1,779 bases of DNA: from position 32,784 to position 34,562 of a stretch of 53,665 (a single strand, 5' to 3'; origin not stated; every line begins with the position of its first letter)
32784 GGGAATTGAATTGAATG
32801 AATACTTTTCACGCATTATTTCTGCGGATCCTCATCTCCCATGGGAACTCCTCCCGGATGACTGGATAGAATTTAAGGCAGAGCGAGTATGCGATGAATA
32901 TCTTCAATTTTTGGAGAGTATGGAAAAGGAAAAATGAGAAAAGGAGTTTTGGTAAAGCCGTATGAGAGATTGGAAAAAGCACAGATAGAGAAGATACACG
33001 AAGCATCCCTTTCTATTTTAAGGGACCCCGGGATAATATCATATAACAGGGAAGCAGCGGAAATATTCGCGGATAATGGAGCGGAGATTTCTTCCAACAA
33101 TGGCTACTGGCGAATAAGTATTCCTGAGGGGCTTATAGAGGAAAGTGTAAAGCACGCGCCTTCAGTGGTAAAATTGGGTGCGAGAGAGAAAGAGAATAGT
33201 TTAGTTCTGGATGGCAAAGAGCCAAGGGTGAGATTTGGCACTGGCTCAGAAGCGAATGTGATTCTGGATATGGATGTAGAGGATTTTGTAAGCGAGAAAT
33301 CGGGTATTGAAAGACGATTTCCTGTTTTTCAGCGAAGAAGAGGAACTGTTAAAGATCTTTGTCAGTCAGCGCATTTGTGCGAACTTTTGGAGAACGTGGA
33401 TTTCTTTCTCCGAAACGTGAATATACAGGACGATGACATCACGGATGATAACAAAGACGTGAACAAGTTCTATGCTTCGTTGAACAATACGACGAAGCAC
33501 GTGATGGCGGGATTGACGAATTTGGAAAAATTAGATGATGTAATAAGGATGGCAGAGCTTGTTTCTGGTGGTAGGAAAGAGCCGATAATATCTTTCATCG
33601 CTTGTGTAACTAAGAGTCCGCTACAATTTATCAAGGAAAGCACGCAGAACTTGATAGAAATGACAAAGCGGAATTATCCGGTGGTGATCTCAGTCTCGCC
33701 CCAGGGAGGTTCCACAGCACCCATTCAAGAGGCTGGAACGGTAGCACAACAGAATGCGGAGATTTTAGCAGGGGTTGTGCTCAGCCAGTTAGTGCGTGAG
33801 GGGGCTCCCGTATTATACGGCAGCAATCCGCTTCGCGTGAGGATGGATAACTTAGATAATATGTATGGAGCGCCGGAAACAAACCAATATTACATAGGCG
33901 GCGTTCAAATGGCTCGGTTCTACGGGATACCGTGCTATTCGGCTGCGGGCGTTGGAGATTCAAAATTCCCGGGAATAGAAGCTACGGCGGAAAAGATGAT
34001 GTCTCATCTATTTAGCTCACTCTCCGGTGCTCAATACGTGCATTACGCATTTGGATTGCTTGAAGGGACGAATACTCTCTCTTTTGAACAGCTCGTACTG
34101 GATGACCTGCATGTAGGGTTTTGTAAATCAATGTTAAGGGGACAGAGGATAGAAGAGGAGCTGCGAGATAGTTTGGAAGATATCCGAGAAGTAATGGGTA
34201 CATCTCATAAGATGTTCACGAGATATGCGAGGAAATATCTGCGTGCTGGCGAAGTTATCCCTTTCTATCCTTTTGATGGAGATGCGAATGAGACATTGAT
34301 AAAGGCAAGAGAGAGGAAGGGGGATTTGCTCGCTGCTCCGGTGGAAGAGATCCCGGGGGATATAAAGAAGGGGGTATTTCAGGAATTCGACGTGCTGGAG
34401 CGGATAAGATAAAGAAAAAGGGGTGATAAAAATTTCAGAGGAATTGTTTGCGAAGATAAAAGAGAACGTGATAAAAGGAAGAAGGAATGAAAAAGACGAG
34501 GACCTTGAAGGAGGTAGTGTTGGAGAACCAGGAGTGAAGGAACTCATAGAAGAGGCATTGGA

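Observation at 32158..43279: Eleven-kb corrinoid methyl-transfer cluster with two amber-free MttB paralogues and a pterin-binding methyltransferase in an archaeal context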

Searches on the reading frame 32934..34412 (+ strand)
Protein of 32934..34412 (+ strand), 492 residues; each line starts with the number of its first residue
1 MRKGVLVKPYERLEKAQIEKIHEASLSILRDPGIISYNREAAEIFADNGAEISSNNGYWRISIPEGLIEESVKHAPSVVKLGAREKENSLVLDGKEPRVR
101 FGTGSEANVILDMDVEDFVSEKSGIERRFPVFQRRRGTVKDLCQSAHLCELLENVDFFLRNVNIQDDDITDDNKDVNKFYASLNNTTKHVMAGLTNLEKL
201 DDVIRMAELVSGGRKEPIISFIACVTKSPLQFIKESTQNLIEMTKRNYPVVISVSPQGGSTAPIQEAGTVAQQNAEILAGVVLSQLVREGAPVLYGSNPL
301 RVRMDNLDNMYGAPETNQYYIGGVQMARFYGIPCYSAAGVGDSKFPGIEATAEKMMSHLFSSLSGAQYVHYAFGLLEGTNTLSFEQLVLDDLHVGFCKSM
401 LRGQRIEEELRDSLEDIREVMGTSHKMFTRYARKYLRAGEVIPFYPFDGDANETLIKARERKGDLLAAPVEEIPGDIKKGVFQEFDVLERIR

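Call 3: search_protein_families(library=pfam, proteins=[window:32934-34412:+], max_evalue=0.01)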
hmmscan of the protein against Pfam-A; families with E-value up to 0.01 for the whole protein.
window:32934-34412:+ (492 aa): 1 family
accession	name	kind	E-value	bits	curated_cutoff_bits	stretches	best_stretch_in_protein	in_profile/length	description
PF06253.16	MTTB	-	3.7e-67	226.9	25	1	8-425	29-423/500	Trimethylamine methyltransferase (MTTB)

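Call 4: search_protein_families(library=ncbifam, proteins=[window:32934-34412:+], max_evalue=0.01)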
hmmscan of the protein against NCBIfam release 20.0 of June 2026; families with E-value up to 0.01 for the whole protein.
window:32934-34412:+ (492 aa): 2 families
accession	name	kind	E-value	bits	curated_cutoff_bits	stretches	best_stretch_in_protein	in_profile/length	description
TIGR02369.2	trimeth_pyl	equivalog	4.3e-84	282.7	525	1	14-420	7-392/469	[trimethylamine--corrinoid protein] Co-methyltransferase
TIGR00996.1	Mtu_fam_mce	paralog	0.0059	15.8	140.5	0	145-204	166-225/291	MCE family protein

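Call 9: search_solved_structures(query=window:32934-34412:+, max_evalue=0.001, show_alignments=3)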
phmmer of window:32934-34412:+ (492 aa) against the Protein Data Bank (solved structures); distinct sequences matched with E-value up to 0.001: 5.
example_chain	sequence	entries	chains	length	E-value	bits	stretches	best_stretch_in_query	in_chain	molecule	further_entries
7xcl_A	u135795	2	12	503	1.3e-46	162.6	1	17-420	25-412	Trimethylamine methyltransferase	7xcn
7xcm_A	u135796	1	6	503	1.9e-46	162.1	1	17-420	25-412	Trimethylamine methyltransferase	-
2qne_A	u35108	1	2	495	4e-44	154.5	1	7-436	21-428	Putative methyltransferase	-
9yce_A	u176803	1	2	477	5.9e-44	153.9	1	8-436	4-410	Glycine betaine methyltransferase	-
4yyc_A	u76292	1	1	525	8.5e-31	110.6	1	7-429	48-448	Putative trimethylamine methyltransferase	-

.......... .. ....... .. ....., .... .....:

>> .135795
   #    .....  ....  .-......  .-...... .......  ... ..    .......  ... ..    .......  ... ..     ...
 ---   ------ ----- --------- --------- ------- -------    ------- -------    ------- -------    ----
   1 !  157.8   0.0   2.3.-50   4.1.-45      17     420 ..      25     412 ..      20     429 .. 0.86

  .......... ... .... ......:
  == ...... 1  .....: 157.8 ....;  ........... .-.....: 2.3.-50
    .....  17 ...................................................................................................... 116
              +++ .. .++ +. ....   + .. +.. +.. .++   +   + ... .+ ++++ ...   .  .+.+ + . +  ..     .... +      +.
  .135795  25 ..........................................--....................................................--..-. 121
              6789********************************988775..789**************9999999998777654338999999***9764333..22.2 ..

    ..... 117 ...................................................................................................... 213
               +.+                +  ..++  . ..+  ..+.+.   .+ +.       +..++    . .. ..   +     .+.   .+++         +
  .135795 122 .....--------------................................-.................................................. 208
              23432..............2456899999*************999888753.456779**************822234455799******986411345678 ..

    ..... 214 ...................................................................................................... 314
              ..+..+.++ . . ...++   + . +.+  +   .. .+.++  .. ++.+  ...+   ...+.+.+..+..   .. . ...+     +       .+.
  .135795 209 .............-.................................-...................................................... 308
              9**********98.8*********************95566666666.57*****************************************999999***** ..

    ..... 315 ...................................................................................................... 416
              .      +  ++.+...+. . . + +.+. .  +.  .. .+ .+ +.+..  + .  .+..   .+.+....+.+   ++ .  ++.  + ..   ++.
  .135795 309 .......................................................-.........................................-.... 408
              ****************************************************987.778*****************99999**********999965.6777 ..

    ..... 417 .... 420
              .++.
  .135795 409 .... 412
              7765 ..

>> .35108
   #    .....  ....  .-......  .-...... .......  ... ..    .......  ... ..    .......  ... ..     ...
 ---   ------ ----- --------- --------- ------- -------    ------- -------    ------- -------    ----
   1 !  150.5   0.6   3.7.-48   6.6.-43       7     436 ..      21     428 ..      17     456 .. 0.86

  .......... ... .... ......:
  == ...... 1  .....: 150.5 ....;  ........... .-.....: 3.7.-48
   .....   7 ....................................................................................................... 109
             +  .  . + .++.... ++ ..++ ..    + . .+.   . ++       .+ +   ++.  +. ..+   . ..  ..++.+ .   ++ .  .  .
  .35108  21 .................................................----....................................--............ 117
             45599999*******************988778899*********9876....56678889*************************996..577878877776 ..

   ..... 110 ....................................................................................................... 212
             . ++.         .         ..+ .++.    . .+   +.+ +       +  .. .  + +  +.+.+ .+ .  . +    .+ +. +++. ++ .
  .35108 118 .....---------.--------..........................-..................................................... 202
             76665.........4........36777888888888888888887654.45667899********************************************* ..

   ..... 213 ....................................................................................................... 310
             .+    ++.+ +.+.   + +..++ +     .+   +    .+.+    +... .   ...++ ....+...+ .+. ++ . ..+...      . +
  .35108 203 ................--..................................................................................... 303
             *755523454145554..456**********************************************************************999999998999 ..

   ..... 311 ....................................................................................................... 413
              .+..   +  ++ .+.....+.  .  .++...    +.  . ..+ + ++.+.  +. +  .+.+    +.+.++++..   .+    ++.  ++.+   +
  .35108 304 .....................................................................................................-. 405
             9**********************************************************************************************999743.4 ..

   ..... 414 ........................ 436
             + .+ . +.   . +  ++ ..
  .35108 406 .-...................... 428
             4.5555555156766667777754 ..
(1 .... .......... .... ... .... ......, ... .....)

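Call 15: find_homologous_proteins(query=window:32934-34412:+, max_evalue=1e-10)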
Query window:32934-34412:+ (492 aa): 2271 proteins with E <= 1e-10 among 8000 candidates; the best 120 are listed.
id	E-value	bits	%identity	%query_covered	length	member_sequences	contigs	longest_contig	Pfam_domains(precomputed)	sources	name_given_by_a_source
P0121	0.0e+0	1100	100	100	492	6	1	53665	PF06253.17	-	-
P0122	6.0e-285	963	86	100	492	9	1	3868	PF06253.17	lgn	-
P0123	1.2e-278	943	83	100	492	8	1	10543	PF06253.17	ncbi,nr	ncbi:MAG: trimethylamine methyltransferase family protein [Euryarchaeota archaeon]|nr:trimethylamine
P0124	4.0e-270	915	82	100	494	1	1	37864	PF06253.17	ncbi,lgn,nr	ncbi:MAG: trimethylamine methyltransferase family protein [Euryarchaeota archaeon]|nr:trimethylamine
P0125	3.0e-260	882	79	100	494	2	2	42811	PF06253.17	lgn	-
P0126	1.7e-259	879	78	100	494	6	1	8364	PF06253.17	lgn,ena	-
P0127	4.2e-245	832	73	100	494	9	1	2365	PF06253.17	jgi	jgi:trimethylamine--corrinoid protein Co-methyltransferase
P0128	2.5e-192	658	74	80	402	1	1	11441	PF06253.17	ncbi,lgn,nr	ncbi:MAG: trimethylamine methyltransferase family protein [archaeon]|nr:trimethylamine methyltransfe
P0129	2.9e-189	648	61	98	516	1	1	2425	PF06253.17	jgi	jgi:trimethylamine--corrinoid protein Co-methyltransferase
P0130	3.8e-189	648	61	98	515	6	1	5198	PF06253.17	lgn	-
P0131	4.6e-189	647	60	98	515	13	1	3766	PF06253.17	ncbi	-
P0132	4.8e-188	644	61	98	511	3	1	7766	PF06253.17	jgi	jgi:trimethylamine--corrinoid protein Co-methyltransferase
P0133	9.4e-188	643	61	93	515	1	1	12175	PF06253.17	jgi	jgi:trimethylamine--corrinoid protein Co-methyltransferase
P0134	2.6e-185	635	59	98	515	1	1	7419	PF06253.17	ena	-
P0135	9.4e-183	626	58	98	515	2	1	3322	PF06253.17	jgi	jgi:trimethylamine--corrinoid protein Co-methyltransferase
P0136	1.9e-176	606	57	98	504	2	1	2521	PF06253.17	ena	-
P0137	3.6e-175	601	58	98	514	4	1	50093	PF06253.17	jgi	-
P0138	1.0e-174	600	56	100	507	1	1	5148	PF06253.17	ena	-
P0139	4.1e-174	598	56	100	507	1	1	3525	PF06253.17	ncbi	-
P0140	6.2e-174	597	56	98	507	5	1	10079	PF06253.17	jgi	jgi:trimethylamine--corrinoid protein Co-methyltransferase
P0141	1.2e-173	596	56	98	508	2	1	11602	PF06253.17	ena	-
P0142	1.2e-173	596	56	98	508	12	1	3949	PF06253.17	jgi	-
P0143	2.3e-173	596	57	100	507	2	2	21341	PF06253.17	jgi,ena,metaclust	metaclust:\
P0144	2.6e-173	595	56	98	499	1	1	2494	PF06253.17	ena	-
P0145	3.5e-173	595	56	100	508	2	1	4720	PF06253.17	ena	-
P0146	3.5e-173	595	56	100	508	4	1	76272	PF06253.17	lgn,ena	-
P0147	4.6e-173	595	55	98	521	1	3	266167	PF06253.17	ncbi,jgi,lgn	-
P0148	1.5e-172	593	57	98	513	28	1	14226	PF06253.17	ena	-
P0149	1.8e-172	593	58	98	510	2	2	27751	PF06253.17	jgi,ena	-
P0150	1.9e-172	593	57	99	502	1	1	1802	PF06253.17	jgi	-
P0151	2.0e-172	592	56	98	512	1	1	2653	PF06253.17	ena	-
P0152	2.4e-172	592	54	100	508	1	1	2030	PF06253.17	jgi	jgi:trimethylamine--corrinoid protein Co-methyltransferase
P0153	2.9e-172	592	54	100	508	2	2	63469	PF06253.17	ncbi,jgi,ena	-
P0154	6.5e-172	591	56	98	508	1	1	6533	PF06253.17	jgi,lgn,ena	-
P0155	7.4e-172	591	55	98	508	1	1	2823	PF06253.17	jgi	jgi:trimethylamine--corrinoid protein Co-methyltransferase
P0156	1.3e-171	590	55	100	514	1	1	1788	PF06253.17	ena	-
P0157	1.4e-171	590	57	98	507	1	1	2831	PF06253.17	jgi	-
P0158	1.7e-171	589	56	100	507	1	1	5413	PF06253.17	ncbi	-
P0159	2.2e-171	589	56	100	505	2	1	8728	PF06253.17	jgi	jgi:trimethylamine--corrinoid protein Co-methyltransferase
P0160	2.4e-171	589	56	100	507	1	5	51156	PF06253.17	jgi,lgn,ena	-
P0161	2.8e-171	589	57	98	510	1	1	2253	PF06253.17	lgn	-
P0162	2.8e-171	589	54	100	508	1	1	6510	PF06253.17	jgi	-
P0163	3.2e-171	588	56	98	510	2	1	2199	PF06253.17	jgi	-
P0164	3.2e-171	588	56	98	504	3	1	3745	PF06253.17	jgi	jgi:trimethylamine--corrinoid protein Co-methyltransferase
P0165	3.7e-171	588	56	100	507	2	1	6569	PF06253.17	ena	-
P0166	4.1e-171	588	56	98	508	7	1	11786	PF06253.17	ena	-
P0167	5.9e-171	588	55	98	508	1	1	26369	PF06253.17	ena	-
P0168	6.0e-171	588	54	100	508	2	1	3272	PF06253.17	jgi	jgi:trimethylamine--corrinoid protein Co-methyltransferase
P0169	7.7e-171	587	56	98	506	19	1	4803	PF06253.17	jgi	jgi:trimethylamine--corrinoid protein Co-methyltransferase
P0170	8.2e-171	587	55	98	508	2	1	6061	PF06253.17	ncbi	ncbi:MAG: trimethylamine methyltransferase family protein [Dehalococcoidia bacterium]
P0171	8.9e-171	587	55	100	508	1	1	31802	PF06253.17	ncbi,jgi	-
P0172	1.5e-170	586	55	100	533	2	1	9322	PF06253.17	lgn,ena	-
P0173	1.6e-170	586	55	100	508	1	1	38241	PF06253.17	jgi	-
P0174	1.6e-170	586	54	100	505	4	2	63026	PF06253.17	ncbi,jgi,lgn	-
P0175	1.7e-170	586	56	100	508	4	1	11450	PF06253.17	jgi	-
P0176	1.9e-170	586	55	100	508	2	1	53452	PF06253.17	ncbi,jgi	-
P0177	2.2e-170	586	55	100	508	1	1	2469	PF06253.17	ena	-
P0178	3.1e-170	585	54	100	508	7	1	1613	PF06253.17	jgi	-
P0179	3.7e-170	585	55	100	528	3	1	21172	PF06253.17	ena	-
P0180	3.7e-170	585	56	98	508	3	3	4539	PF06253.17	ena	-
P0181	4.1e-170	585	54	100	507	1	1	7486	PF06253.17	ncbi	-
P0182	4.1e-170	585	56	100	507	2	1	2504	PF06253.17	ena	-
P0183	4.3e-170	585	55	98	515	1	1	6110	PF06253.17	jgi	jgi:trimethylamine--corrinoid protein Co-methyltransferase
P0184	5.0e-170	585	54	100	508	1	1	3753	PF06253.17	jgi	-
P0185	5.0e-170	584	55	100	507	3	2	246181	PF06253.17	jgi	-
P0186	6.4e-170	584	55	100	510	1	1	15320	PF06253.17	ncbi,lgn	-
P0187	6.4e-170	584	56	98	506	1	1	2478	PF06253.17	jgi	jgi:trimethylamine--corrinoid protein Co-methyltransferase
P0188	7.2e-170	584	54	98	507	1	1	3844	PF06253.17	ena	-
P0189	7.8e-170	584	56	98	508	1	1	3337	PF06253.17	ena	-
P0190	7.9e-170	584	55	98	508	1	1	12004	PF06253.17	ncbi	-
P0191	8.7e-170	584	55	98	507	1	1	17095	PF06253.17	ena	-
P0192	1.1e-169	583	56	98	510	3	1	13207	PF06253.17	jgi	-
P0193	1.8e-169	583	55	98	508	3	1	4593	PF06253.17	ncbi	-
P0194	1.8e-169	583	55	98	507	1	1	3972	PF06253.17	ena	-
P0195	1.9e-169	583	55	100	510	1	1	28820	PF06253.17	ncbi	ncbi:trimethylamine methyltransferase family protein [Chloroflexota bacterium]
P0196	2.0e-169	583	56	100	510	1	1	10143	PF06253.17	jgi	jgi:trimethylamine--corrinoid protein Co-methyltransferase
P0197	2.1e-169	582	54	100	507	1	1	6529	PF06253.17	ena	-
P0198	2.1e-169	582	55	100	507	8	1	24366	PF06253.17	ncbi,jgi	-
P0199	2.5e-169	582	56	100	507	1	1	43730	PF06253.17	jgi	-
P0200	3.2e-169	582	56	100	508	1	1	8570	PF06253.17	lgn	-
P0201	3.3e-169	582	57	100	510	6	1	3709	PF06253.17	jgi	jgi:trimethylamine--corrinoid protein Co-methyltransferase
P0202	3.4e-169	582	55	98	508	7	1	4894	PF06253.17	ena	-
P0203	3.5e-169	582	56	100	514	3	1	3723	PF06253.17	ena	-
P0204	3.5e-169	582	55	98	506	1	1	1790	PF06253.17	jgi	jgi:trimethylamine--corrinoid protein Co-methyltransferase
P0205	4.0e-169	582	55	98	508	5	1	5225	PF06253.17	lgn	-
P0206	4.3e-169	581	54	100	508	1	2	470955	PF06253.17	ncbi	-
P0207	4.4e-169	581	56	98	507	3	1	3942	PF06253.17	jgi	-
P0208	4.6e-169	581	57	98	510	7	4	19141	PF06253.17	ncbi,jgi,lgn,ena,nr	ncbi:MAG: trimethylamine methyltransferase family protein [Dehalococcoidia bacterium]|jgi:trimethyla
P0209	4.6e-169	581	54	100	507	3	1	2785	PF06253.17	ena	-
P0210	5.4e-169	581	55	100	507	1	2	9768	PF06253.17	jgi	-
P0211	6.6e-169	581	54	100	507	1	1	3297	PF06253.17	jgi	-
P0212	6.6e-169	581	54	100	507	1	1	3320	PF06253.17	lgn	-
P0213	7.7e-169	581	55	98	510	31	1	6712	PF06253.17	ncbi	-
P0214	8.2e-169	580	54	100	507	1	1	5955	PF06253.17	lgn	-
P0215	9.2e-169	580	54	100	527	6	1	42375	PF06253.17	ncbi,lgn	-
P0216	9.6e-169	580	55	100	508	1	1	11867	PF06253.17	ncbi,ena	-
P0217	1.2e-168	580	54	100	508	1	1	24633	PF06253.17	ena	-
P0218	1.5e-168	580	55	100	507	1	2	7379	PF06253.17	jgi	-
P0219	1.5e-168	580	56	98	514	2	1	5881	PF06253.17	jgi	-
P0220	1.6e-168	580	55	98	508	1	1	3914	PF06253.17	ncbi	-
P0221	1.9e-168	579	55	100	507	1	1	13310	PF06253.17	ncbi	-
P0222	2.1e-168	579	56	98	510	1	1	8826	PF06253.17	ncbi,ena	-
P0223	2.2e-168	579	55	98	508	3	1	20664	PF06253.17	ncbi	-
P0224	2.5e-168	579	55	98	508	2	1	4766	PF06253.17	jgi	-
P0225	3.3e-168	579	56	98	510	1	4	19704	PF06253.17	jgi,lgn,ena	-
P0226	3.7e-168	578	55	100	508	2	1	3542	PF06253.17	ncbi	-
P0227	4.1e-168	578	54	98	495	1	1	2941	PF06253.17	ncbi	ncbi:MAG: trimethylamine methyltransferase family protein [Nitrospinota bacterium]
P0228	4.1e-168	578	55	98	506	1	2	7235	PF06253.17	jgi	jgi:trimethylamine--corrinoid protein Co-methyltransferase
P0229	4.3e-168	578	55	100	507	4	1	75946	PF06253.17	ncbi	-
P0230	4.5e-168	578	56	98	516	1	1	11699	PF06253.17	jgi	jgi:Trimethylamine:corrinoid methyltransferase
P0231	4.6e-168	578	56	100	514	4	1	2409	PF06253.17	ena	-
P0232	4.8e-168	578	54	100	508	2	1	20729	PF06253.17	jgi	-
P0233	4.8e-168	578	55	98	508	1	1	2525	PF06253.17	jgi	-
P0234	6.3e-168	578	56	98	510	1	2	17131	PF06253.17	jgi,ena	-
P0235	6.3e-168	578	55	97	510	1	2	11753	PF06253.17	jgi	jgi:trimethylamine--corrinoid protein Co-methyltransferase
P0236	9.7e-168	577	55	100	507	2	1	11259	PF06253.17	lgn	-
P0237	1.1e-167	577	54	98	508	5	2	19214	PF06253.17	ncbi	-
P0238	1.2e-167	577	54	98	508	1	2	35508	PF06253.17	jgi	-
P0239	1.2e-167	577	56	98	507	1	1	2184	PF06253.17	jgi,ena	-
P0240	1.5e-167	576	54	100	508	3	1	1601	PF06253.17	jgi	-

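Call 16: find_encoding_contigs(protein=P0124, flank=10000, max_places=2)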
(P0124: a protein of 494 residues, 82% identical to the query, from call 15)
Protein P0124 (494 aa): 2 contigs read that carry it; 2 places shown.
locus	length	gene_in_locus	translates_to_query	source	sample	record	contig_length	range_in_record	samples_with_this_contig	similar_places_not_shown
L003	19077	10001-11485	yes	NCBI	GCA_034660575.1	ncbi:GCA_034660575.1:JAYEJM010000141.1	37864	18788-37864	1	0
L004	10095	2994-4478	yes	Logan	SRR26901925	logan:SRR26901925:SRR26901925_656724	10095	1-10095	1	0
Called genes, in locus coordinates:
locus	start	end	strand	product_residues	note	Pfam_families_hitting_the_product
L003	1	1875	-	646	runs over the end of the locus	PF01512:Complex1_51K, PF10531:SLBB (weak), PF10589:NADH_4Fe-4S, PF12797:Fer4_2 (faint), PF13237:Fer4_10, PF14697:Fer4_21, PF13187:Fer4_9 (weak), PF00037:Fer4 (weak)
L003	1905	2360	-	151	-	PF01257:2Fe-2S_thioredx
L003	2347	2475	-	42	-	-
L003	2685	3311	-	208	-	-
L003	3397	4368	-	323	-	PF24034:DUF7343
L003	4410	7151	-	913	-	PF00690:Cation_ATPase_N, PF00122:E1-E2_ATPase, PF00702:Hydrolase, PF13246:Cation_ATPase, PF12710:HAD, PF08282:Hydrolase_3 (faint), PF00689:Cation_ATPase_C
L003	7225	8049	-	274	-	PF00561:Abhydrolase_1, PF12146:Hydrolase_4, PF12697:Abhydrolase_6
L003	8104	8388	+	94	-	-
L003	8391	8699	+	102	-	PF01910:Thiamine_BP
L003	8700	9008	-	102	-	PF01883:FeS_assembly_P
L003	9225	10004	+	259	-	PF07848:PaaX, PF20803:PaaX_M, PF08223:PaaX_C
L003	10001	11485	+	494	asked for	PF06253:MTTB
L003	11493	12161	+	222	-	PF02607:B12-binding_2, PF02310:B12-binding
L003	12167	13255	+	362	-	PF03291:mRNA_G-N7_MeTrfase (weak), PF01209:Ubie_methyltran (weak), PF13649:Methyltransf_25, PF13847:Methyltransf_31, PF08241:Methyltransf_11 (weak), PF08242:Methyltransf_12 (weak)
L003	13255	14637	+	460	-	PF17651:Raco_middle, PF14574:RACo_C_ter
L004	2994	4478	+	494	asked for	PF06253:MTTB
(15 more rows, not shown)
